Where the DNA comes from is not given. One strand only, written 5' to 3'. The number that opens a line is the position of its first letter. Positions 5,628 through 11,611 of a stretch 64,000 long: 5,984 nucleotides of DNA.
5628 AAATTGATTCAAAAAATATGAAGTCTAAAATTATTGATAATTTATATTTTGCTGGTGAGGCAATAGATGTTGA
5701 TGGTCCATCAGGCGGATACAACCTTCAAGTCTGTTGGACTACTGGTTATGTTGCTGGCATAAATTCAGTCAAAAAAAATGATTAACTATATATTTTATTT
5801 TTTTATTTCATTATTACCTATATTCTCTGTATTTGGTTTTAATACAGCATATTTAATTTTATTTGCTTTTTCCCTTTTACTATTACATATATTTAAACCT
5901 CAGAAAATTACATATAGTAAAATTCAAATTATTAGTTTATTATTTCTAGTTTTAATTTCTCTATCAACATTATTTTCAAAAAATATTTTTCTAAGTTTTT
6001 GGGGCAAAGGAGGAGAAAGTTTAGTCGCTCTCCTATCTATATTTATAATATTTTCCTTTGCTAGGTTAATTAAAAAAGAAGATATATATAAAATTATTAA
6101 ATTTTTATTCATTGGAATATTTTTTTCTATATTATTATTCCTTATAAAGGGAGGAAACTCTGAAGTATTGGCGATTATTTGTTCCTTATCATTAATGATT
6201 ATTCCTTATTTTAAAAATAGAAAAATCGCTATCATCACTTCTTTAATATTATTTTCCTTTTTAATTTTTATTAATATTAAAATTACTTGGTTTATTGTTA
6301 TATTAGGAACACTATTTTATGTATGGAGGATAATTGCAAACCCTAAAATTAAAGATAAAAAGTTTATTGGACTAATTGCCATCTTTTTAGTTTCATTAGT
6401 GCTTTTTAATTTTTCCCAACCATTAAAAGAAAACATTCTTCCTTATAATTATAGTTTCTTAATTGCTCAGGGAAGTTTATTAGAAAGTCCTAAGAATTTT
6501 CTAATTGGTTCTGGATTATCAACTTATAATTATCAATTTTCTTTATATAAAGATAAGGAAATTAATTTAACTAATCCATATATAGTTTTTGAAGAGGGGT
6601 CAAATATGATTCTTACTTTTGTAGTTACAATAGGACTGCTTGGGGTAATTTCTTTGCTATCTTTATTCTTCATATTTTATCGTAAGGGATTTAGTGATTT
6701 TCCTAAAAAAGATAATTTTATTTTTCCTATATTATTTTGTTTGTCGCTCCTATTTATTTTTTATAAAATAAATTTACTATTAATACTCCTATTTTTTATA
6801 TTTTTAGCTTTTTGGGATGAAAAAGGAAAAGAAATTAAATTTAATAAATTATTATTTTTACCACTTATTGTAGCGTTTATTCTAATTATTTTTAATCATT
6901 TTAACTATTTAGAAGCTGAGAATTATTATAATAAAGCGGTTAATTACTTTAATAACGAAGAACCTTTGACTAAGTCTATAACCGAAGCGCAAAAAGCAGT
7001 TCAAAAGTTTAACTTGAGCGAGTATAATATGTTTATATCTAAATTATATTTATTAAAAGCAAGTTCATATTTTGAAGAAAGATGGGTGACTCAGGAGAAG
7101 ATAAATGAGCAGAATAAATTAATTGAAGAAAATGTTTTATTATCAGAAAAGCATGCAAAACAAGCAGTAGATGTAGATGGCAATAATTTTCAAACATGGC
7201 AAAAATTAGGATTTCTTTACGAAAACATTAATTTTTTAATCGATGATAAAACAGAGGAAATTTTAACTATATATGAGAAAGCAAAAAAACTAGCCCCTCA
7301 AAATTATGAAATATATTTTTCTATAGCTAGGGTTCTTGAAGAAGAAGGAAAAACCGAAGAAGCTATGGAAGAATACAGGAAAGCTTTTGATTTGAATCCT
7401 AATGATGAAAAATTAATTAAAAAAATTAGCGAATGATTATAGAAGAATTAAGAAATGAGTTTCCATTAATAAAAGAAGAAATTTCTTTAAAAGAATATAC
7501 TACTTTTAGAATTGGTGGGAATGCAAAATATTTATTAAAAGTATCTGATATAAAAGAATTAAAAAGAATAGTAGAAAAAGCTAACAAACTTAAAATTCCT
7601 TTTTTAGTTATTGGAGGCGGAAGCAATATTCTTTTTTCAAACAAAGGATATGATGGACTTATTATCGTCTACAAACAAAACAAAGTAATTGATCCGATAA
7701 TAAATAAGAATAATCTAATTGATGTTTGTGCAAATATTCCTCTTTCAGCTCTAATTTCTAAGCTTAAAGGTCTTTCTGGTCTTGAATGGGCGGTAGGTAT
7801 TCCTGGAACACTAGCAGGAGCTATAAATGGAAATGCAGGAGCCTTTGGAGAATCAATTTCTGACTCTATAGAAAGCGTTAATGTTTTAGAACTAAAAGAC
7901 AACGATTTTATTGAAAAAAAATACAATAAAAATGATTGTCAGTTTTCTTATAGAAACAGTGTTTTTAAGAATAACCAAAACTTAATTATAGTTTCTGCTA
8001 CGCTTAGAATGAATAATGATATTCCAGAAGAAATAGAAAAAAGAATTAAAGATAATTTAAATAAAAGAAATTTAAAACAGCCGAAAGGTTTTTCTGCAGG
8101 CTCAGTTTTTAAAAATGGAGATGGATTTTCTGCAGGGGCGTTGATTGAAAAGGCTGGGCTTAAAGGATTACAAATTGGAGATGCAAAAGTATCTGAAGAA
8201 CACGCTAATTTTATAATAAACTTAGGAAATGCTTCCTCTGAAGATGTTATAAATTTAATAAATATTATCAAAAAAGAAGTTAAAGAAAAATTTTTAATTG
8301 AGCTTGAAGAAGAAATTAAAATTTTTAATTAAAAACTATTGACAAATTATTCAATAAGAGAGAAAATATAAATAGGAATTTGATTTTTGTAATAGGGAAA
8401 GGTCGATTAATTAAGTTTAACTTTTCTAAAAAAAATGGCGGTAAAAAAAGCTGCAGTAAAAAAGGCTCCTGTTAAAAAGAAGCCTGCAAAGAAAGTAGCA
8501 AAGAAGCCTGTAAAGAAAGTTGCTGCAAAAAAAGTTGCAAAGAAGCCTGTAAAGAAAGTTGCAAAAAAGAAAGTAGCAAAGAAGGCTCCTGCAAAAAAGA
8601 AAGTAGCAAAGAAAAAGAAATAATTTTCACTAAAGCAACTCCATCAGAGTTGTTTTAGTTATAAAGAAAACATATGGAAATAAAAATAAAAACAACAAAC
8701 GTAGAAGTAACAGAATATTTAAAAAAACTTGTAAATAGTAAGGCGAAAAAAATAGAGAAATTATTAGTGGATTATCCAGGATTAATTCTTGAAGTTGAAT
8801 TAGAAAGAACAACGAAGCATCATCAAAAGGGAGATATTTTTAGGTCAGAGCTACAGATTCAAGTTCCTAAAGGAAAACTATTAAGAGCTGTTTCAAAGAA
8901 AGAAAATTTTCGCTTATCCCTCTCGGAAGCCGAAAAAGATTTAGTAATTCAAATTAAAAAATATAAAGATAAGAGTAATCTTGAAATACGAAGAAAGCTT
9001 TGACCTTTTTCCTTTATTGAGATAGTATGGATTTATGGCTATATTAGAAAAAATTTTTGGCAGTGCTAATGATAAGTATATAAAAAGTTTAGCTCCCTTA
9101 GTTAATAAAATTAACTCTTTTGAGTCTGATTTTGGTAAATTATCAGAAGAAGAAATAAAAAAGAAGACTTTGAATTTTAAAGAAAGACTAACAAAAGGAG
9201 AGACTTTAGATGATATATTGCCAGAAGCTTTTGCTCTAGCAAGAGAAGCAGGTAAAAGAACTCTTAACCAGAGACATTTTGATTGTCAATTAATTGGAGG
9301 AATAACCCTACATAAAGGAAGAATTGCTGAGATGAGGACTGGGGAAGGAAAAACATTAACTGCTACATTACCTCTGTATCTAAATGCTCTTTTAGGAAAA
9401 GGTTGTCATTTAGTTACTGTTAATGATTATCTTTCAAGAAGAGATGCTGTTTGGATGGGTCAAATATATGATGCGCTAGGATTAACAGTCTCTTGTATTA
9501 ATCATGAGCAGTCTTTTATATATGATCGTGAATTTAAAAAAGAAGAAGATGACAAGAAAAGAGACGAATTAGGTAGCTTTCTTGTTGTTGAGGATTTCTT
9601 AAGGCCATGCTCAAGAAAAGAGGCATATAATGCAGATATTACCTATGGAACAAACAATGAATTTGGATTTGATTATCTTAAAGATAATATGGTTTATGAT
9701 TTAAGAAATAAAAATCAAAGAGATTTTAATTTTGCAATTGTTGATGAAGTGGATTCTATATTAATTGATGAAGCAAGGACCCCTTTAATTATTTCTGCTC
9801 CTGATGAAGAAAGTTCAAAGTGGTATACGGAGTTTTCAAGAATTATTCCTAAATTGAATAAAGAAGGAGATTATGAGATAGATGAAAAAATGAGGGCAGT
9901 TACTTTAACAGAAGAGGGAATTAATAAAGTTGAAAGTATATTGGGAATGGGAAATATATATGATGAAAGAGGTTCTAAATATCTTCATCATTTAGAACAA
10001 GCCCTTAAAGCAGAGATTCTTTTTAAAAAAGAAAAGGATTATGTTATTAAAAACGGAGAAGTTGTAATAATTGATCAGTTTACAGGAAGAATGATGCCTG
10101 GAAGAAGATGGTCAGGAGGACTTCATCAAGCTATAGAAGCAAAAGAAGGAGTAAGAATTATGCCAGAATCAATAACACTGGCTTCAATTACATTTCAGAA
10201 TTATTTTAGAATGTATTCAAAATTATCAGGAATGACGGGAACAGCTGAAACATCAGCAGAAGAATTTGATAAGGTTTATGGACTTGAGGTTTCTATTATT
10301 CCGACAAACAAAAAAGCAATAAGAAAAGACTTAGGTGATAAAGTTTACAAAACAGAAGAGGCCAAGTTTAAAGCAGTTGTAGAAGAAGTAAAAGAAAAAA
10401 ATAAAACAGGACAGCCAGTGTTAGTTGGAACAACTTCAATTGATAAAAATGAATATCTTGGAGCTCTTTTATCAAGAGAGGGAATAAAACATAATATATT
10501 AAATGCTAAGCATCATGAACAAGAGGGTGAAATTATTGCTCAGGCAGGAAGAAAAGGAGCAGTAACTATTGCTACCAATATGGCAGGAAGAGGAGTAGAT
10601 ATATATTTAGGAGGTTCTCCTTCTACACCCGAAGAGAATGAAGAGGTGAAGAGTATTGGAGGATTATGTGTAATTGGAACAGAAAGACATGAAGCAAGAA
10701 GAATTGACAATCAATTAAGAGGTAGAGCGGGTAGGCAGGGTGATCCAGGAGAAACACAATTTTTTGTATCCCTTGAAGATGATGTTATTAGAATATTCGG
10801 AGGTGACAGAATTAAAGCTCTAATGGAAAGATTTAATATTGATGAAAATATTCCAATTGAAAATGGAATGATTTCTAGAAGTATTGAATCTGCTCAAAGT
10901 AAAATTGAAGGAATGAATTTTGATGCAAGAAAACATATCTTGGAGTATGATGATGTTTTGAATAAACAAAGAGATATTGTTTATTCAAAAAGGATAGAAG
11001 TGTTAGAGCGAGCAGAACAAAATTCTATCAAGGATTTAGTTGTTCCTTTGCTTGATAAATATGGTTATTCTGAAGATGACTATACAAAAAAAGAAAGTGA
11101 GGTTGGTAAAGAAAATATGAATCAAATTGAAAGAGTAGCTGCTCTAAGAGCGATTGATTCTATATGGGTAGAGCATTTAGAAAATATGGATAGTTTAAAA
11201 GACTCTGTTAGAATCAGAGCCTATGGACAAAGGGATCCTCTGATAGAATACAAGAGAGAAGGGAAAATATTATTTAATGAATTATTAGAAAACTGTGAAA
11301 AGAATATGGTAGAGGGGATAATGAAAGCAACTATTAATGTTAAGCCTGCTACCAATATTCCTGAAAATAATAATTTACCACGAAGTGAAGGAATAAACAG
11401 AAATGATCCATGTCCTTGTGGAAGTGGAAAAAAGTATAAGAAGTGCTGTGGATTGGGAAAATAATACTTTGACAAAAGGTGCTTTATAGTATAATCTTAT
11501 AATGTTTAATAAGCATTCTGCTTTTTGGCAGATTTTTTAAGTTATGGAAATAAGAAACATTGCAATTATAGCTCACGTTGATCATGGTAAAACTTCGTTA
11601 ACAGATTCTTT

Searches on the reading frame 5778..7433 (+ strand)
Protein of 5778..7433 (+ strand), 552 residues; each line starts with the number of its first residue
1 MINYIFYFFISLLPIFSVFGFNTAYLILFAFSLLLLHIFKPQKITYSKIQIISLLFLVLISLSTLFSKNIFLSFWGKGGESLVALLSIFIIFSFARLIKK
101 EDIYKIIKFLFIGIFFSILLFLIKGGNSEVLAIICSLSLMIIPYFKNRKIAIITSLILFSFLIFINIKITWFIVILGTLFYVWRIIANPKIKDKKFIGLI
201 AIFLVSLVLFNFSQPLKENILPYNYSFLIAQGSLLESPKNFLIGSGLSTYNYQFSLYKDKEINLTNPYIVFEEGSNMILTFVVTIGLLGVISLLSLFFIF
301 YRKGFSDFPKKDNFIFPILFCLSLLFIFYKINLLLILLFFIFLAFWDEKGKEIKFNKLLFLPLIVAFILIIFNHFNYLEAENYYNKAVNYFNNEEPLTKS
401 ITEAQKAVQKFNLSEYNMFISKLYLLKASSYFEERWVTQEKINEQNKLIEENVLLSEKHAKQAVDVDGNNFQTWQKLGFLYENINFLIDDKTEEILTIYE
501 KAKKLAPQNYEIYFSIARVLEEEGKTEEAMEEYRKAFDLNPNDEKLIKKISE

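Call 39: search_protein_families(library=pfam, proteins=[window:5778-7433:+], max_evalue=0.00001)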
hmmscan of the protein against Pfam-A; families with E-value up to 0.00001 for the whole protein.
window:5778-7433:+ (552 aa): 6 families
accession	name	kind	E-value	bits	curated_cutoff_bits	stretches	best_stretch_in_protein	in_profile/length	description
PF13431.12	TPR_17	-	4e-08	33.3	24.4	0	499-530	2-33/34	Tetratricopeptide repeat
PF13181.12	TPR_8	-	9.3e-08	32.1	25.7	1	510-543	1-34/34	Tetratricopeptide repeat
PF07719.23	TPR_2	-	1.9e-07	31.1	27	0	511-543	2-34/34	Tetratricopeptide repeat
PF13414.12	TPR_11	-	2.6e-06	27.4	26.8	0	522-544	6-28/42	TPR repeat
PF13428.12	TPR_14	-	3.3e-06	27.7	23.5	0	512-547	3-38/44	Tetratricopeptide repeat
PF13429.12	TPR_15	-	6.6e-06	26.2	26.2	1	454-549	87-185/280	Tetratricopeptide repeat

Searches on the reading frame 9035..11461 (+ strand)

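Call 39: search_protein_families(library=pfam, proteins=[window:9035-11461:+], max_evalue=0.00001)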
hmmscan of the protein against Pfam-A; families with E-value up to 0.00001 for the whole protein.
window:9035-11461:+ (809 aa): 5 families
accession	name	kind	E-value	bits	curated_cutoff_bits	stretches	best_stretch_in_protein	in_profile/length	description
PF07517.20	SecA_DEAD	-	7.9e-123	409.8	24.6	1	4-411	1-289/290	SecA DEAD-like domain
PF21090.3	P-loop_SecA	-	3.7e-80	268.8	27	2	428-530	2-104/205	SecA P-loop domain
PF07516.18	SecA_SW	-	2.6e-48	165.2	26.7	2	680-765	116-199/200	SecA Wing and Scaffold domain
PF01043.26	SecA_PP_bind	-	1.2e-42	145.4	23.5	1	260-368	2-110/110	SecA preprotein cross-linking domain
PF02810.21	SEC-C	-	2.4e-10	40.5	20.4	1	789-806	1-18/19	SEC-C motif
